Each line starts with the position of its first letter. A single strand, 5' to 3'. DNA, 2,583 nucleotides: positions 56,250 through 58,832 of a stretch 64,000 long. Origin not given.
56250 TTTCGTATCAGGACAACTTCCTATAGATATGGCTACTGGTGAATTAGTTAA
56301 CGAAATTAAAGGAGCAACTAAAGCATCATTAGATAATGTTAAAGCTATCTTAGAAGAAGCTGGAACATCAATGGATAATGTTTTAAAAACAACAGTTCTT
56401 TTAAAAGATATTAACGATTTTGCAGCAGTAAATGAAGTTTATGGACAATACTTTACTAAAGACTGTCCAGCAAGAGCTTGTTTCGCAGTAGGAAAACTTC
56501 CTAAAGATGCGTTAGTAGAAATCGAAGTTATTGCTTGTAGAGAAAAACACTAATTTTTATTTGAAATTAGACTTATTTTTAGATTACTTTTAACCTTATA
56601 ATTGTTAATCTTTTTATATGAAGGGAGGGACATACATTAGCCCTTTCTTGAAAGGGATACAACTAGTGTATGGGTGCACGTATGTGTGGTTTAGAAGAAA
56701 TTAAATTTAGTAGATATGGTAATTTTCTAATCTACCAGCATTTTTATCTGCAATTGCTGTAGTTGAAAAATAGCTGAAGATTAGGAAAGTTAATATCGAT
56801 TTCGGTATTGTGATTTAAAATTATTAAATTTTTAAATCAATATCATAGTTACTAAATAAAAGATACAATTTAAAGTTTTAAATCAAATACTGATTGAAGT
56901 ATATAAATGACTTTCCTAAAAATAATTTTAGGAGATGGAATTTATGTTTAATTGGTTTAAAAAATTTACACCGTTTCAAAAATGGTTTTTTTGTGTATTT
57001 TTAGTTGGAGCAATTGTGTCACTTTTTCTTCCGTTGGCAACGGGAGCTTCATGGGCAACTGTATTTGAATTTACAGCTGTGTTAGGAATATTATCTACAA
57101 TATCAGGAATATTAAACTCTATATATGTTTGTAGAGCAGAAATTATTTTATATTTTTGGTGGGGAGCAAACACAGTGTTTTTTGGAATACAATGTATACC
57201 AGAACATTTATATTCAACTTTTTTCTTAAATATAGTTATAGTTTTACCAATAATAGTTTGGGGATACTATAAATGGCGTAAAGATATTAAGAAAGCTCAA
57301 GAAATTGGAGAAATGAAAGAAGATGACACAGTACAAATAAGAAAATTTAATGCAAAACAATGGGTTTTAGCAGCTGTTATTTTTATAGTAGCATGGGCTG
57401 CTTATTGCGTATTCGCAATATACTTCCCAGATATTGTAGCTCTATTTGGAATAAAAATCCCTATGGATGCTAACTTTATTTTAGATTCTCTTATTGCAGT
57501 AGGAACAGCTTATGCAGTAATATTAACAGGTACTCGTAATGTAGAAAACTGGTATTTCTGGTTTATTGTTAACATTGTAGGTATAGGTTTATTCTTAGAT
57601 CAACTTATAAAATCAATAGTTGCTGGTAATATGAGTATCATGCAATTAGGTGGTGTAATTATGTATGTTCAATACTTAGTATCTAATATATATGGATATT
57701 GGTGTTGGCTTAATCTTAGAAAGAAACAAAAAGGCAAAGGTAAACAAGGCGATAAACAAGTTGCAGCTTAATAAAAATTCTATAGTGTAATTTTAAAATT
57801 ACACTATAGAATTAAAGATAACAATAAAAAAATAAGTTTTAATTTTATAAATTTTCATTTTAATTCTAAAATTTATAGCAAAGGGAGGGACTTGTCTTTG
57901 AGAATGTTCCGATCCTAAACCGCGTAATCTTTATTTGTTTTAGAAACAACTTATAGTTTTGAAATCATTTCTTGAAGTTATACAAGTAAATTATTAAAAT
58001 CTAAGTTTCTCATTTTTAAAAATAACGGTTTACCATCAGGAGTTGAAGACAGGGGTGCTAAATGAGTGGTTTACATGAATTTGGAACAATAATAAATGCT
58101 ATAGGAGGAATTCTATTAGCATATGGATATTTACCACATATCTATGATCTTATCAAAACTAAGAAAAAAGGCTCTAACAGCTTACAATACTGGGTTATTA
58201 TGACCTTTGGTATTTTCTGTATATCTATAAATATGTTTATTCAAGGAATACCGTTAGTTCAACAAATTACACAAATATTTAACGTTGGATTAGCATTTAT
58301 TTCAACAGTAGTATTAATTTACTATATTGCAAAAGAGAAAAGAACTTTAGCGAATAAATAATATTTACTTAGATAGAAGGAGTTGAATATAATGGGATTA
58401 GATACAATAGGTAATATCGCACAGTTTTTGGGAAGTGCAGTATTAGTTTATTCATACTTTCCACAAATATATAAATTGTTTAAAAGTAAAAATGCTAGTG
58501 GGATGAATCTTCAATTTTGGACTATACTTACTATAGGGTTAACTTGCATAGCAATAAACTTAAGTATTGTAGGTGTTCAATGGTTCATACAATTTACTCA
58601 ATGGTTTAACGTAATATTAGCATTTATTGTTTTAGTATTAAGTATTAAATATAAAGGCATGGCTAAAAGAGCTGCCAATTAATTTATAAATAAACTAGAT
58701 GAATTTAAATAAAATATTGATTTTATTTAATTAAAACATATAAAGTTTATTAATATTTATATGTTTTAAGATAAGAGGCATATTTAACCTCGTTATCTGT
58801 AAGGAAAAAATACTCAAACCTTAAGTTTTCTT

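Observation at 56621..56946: Switch-like leader RNA that can sequester or free the ribosome-binding site of the PnuC-like transporter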

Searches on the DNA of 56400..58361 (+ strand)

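Call 4: search_rna_families(source=window, start=56400, end=58200, threshold=evalue, max_evalue=10, show_alignments=4)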
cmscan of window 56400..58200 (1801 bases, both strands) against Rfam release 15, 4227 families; matches with E-value up to 10: 10.
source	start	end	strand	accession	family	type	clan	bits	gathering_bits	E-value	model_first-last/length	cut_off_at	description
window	57709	57818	-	RF02579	tsr26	Gene; sRNA;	-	23.3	141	1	1-122/122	no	S. aureus tsr26 small RNA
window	57776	57813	-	RF04205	MIR2606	Gene; miRNA;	-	22.3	139.7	2.6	1-165/165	no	MIR2606 microRNA precursor family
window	57776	57813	+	RF04205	MIR2606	Gene; miRNA;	-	22.3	139.7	2.6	1-165/165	no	MIR2606 microRNA precursor family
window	56697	56803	+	RF01470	rli38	Gene; sRNA;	-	20.8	49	6.5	8-106/150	no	Listeria sRNA rli38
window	57287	57319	+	RF01360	CRISPR-DR47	Gene; CRISPR;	-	18.4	39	3.1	1-37/37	no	CRISPR RNA direct repeat element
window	57664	57771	+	RF04321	tmRNA_permuted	Gene;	-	18.2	47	0.41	1-213/213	no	permuted transfer-messenger RNA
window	57779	57811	-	RF00682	mir-144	Gene; miRNA;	-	17.7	60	0.91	19-58/78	no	mir-144 microRNA precursor family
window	57778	57810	+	RF00682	mir-144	Gene; miRNA;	-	17.7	60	0.91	19-58/78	no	mir-144 microRNA precursor family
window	57776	57813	-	RF00735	mir-367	Gene; miRNA;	-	15.2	54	9.8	9-60/68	no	mir-367 microRNA precursor family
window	56477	56594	+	RF00015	U4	Gene; snRNA; splicing;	CL00007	14.1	46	2.9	1-138/138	no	U4 spliceosomal RNA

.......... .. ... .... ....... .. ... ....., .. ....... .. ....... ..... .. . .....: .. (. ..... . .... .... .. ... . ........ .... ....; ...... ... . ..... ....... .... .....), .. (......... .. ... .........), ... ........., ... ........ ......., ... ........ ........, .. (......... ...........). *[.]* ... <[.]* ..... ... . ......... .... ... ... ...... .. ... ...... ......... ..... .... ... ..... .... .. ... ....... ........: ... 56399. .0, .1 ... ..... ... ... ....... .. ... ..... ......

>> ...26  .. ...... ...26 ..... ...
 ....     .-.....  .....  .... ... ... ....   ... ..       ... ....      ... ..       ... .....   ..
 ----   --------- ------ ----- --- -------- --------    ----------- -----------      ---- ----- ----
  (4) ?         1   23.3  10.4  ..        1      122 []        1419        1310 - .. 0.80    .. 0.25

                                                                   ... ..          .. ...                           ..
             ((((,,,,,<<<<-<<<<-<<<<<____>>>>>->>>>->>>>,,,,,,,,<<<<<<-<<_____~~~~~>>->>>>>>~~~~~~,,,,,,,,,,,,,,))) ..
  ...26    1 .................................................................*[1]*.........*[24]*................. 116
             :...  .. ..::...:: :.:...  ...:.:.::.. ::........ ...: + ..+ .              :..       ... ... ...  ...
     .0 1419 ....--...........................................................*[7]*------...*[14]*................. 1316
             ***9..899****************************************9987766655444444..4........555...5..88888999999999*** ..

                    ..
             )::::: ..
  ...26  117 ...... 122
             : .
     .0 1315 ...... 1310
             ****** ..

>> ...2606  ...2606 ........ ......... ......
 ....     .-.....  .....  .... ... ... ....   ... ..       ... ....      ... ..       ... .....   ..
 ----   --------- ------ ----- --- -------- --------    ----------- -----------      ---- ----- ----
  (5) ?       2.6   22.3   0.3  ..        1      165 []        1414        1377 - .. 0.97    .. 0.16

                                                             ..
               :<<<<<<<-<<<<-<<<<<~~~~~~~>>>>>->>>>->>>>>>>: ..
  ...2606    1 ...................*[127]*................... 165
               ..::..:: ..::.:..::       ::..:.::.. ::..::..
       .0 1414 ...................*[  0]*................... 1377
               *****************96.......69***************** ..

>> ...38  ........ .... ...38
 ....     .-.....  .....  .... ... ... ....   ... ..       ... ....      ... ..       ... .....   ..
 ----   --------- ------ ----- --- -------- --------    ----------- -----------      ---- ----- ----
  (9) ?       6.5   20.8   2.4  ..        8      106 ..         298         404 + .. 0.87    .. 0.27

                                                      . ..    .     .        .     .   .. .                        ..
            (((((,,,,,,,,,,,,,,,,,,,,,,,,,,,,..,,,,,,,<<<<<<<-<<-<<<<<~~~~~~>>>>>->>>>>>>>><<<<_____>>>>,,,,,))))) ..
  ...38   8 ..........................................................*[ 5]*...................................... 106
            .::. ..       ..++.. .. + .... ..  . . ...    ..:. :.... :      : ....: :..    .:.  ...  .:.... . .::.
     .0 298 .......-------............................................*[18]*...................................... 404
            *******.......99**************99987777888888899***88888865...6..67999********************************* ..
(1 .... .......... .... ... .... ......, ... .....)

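Call 54: search_rna_families(sources=[L011, L012, L015, L017, L019, L021, L022, L007, L010, L003], threshold=evalue, max_evalue=1)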
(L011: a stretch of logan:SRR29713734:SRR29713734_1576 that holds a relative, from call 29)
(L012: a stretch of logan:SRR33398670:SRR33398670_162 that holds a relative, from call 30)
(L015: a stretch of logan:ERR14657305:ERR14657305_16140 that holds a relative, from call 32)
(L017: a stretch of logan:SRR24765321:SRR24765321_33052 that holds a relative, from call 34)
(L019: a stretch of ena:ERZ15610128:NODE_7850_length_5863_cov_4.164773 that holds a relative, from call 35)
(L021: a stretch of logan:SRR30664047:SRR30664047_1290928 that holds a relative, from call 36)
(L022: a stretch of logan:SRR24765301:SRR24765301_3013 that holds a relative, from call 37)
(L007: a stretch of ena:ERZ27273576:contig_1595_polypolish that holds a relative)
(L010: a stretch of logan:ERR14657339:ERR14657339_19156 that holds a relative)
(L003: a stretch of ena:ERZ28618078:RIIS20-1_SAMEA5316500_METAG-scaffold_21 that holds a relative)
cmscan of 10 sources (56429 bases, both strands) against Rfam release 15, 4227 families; matches with E-value up to 1: 1.
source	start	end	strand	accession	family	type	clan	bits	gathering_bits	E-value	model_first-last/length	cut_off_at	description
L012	5156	5245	+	RF03500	mir-1262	Gene; miRNA;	-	28.2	70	0.15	1-91/91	no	mir-1262 microRNA precursor family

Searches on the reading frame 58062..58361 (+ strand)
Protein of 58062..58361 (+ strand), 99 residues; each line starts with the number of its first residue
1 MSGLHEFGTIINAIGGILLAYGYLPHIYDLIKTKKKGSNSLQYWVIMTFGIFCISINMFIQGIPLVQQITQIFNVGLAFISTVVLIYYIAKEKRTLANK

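Call 7: search_protein_families(library=pfam, proteins=[window:58062-58361:+])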
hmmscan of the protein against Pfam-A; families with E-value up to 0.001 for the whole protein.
window:58062-58361:+ (99 aa): 1 family
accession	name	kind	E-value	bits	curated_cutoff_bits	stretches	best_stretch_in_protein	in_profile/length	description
PF14995.11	TMEM107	-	7e-05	23.6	26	1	24-92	31-98/123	Transmembrane protein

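Call 28: find_homologous_proteins(query=window:58062-58361:+, max_evalue=0.00001)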
Query window:58062-58361:+ (99 aa): 13 proteins with E <= 0.00001 among 15 candidates.
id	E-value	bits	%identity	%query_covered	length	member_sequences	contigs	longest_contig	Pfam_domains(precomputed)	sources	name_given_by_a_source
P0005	3.6e-52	192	88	100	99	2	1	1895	-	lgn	-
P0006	2.2e-45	171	100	82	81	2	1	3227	-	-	-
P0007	3.7e-42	160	76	95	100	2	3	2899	-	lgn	-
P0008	1.4e-41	158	79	95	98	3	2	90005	-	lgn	-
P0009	3.2e-41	157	77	91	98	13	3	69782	-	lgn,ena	-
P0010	2.1e-39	151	71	95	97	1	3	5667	-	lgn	-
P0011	7.6e-39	150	70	98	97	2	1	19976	-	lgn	-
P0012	4.5e-37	144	67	100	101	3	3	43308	-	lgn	-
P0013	1.2e-35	139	67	97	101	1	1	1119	-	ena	-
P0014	1.3e-35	139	68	95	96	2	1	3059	-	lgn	-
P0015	1.8e-35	139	68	97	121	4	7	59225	-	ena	-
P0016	6.5e-35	137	72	79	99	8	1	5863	-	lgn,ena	-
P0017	1.3e-33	133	70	91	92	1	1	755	-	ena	-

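Call 29: find_encoding_contigs(protein=P0008, flank=3000, max_places=2)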
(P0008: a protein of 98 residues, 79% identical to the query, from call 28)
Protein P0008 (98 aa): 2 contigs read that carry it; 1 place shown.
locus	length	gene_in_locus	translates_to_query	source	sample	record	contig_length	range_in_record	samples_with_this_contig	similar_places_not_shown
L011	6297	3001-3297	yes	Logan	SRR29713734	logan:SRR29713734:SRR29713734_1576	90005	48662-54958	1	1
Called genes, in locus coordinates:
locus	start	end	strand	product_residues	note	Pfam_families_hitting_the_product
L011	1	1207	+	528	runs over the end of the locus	PF07969:Amidohydro_3, PF01979:Amidohydro_1, PF07969:Amidohydro_3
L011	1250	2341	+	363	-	PF01180:DHO_dh, PF13187:Fer4_9 (weak), PF12797:Fer4_2 (faint), PF12837:Fer4_6 (faint), PF12838:Fer4_7, PF13237:Fer4_10 (weak), PF14697:Fer4_21, PF00037:Fer4 (weak)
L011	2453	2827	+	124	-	PF01042:Ribonuc_L-PSP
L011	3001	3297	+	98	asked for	-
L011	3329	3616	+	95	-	-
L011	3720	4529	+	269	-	-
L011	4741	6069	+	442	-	PF01979:Amidohydro_1, PF07969:Amidohydro_3 (faint)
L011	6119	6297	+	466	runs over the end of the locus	PF01979:Amidohydro_1, PF07969:Amidohydro_3 (weak)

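Call 30: find_encoding_contigs(protein=P0009, flank=3000, max_places=2)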
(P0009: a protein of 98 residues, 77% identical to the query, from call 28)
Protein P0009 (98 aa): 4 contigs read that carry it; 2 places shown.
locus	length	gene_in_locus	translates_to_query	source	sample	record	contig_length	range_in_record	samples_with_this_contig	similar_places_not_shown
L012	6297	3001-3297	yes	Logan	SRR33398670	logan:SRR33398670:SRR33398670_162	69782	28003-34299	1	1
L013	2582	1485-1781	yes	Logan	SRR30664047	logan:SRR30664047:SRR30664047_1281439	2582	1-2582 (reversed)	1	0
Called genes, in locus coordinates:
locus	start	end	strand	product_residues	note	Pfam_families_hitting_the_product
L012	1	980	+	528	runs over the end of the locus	PF07969:Amidohydro_3, PF01979:Amidohydro_1 (weak), PF07969:Amidohydro_3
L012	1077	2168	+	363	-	PF01180:DHO_dh, PF12797:Fer4_2 (faint), PF12837:Fer4_6 (weak), PF13237:Fer4_10 (faint), PF12838:Fer4_7, PF13187:Fer4_9 (weak), PF14697:Fer4_21, PF00037:Fer4 (weak)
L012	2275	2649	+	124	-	PF01042:Ribonuc_L-PSP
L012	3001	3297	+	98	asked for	-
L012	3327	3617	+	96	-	-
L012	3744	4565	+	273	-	-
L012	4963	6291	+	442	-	PF01979:Amidohydro_1, PF07969:Amidohydro_3 (faint)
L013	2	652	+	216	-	?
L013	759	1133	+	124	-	PF01042:Ribonuc_L-PSP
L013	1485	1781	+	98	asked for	-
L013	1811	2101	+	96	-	-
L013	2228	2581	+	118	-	?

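Call 31: find_encoding_contigs(protein=P0011, flank=3000, max_places=2)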
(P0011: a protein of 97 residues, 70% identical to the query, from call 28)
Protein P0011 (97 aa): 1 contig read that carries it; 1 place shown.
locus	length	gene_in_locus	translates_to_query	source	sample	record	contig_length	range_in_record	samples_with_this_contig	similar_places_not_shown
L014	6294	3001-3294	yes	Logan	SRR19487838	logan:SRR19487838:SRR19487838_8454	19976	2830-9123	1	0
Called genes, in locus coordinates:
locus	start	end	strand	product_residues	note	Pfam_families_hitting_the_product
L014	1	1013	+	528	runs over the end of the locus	PF07969:Amidohydro_3, PF01979:Amidohydro_1 (weak), PF07969:Amidohydro_3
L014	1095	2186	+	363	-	PF01180:DHO_dh, PF12797:Fer4_2 (faint), PF12837:Fer4_6 (weak), PF13237:Fer4_10 (faint), PF12838:Fer4_7, PF13187:Fer4_9 (weak), PF14697:Fer4_21, PF00037:Fer4 (weak)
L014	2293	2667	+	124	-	PF01042:Ribonuc_L-PSP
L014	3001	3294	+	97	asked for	-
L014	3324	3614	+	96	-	PF04193:PQ-loop (weak)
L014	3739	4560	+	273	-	-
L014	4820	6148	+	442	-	PF01979:Amidohydro_1, PF07969:Amidohydro_3 (faint)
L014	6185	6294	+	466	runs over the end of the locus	PF07969:Amidohydro_3 (faint), PF01979:Amidohydro_1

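Call 32: find_encoding_contigs(protein=P0012, flank=3000, max_places=2)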
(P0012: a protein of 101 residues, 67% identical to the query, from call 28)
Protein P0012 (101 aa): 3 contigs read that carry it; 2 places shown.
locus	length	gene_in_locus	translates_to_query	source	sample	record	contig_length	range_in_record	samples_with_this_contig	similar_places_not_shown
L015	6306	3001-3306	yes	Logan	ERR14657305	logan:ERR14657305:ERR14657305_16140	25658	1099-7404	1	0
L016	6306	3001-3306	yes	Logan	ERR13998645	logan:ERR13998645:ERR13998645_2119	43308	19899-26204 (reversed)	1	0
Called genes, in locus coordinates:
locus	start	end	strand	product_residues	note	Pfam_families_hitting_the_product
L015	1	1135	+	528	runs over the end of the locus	PF07969:Amidohydro_3, PF01979:Amidohydro_1 (weak)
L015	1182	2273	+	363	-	PF01180:DHO_dh, PF12797:Fer4_2 (faint), PF12837:Fer4_6 (faint), PF13237:Fer4_10 (faint), PF12838:Fer4_7, PF13187:Fer4_9 (weak), PF14697:Fer4_21, PF00037:Fer4 (weak)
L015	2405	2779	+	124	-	PF01042:Ribonuc_L-PSP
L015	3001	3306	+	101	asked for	-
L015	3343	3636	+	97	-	PF04193:PQ-loop (weak)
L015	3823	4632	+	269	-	-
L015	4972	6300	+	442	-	PF01979:Amidohydro_1, PF07969:Amidohydro_3 (faint)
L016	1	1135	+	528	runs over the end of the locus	PF07969:Amidohydro_3, PF01979:Amidohydro_1 (weak)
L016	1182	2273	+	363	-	PF01180:DHO_dh, PF12797:Fer4_2 (faint), PF12837:Fer4_6 (faint), PF13237:Fer4_10 (faint), PF12838:Fer4_7, PF13187:Fer4_9 (weak), PF14697:Fer4_21, PF00037:Fer4 (weak)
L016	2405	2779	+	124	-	PF01042:Ribonuc_L-PSP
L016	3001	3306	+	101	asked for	-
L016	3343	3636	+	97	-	PF04193:PQ-loop (weak)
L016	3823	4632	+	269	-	-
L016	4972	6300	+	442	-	PF01979:Amidohydro_1, PF07969:Amidohydro_3 (faint)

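Call 34: find_encoding_contigs(protein=P0010, flank=2500, max_places=2)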
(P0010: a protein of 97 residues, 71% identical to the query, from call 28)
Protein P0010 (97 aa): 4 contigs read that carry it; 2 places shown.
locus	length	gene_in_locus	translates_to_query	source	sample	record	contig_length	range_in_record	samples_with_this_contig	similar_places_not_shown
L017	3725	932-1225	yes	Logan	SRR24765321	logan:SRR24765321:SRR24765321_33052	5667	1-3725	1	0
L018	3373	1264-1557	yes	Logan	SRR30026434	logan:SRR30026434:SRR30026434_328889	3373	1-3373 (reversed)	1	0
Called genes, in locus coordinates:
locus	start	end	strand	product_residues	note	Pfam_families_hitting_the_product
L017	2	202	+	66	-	?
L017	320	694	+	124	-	PF01042:Ribonuc_L-PSP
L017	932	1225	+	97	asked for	-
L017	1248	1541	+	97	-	PF04193:PQ-loop (faint)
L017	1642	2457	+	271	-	-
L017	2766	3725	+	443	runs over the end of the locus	PF01979:Amidohydro_1, PF07969:Amidohydro_3 (faint)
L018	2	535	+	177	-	?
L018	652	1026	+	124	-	PF01042:Ribonuc_L-PSP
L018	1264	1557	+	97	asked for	-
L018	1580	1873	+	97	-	PF04193:PQ-loop (weak)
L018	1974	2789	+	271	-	-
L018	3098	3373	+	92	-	?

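Call 35: find_encoding_contigs(protein=P0016, flank=2500, max_places=2)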
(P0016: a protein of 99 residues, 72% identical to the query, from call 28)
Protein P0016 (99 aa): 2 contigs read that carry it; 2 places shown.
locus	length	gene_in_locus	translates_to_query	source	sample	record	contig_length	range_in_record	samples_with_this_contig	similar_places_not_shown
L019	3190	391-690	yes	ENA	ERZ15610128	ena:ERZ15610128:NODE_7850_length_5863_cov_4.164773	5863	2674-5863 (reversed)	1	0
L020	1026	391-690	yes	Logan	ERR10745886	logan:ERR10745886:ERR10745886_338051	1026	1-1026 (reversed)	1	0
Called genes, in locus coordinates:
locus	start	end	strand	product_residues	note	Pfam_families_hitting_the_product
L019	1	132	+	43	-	?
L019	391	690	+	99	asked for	-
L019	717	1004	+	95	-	PF04193:PQ-loop (weak)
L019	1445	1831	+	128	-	-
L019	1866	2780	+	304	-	PF01979:Amidohydro_1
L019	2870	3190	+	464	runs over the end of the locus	PF07969:Amidohydro_3 (faint), PF01979:Amidohydro_1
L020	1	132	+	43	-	?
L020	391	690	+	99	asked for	-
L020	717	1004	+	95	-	PF04193:PQ-loop (weak)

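Call 36: find_encoding_contigs(protein=P0014, flank=2500, max_places=2)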
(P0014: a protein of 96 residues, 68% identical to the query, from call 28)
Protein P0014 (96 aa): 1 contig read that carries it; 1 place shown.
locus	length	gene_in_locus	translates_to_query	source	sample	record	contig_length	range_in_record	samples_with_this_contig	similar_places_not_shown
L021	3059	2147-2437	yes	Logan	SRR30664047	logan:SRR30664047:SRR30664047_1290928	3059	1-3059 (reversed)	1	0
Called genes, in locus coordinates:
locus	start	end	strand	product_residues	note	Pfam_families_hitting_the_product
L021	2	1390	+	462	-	?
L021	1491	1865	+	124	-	PF01042:Ribonuc_L-PSP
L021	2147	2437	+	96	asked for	-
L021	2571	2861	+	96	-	-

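Call 37: find_encoding_contigs(protein=P0007, flank=2500, max_places=2)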
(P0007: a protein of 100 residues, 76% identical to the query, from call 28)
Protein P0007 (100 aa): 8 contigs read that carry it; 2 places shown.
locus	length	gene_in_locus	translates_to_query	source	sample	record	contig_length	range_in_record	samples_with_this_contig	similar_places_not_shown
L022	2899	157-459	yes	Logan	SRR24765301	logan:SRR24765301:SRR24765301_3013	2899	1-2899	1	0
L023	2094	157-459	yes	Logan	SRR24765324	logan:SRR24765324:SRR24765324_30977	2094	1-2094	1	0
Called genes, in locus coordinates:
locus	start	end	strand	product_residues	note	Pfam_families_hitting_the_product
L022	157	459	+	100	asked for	-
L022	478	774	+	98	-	-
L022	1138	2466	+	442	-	PF07969:Amidohydro_3 (faint), PF22039:HUTI_composite_bact (weak), PF01979:Amidohydro_1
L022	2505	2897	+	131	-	?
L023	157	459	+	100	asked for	-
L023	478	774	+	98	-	-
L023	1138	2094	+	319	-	?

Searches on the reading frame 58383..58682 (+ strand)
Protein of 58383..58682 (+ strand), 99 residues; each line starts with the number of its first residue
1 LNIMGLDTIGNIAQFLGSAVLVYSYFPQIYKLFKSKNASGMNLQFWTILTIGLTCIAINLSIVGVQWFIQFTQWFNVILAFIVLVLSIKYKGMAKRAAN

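Call 7: search_protein_families(library=pfam, proteins=[window:58383-58682:+])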
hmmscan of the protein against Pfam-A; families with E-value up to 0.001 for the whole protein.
window:58383-58682:+ (99 aa): 1 family
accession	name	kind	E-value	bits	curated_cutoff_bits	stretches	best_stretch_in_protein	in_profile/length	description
PF04193.19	PQ-loop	-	1e-06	28.8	22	1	9-63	1-55/61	PQ loop repeat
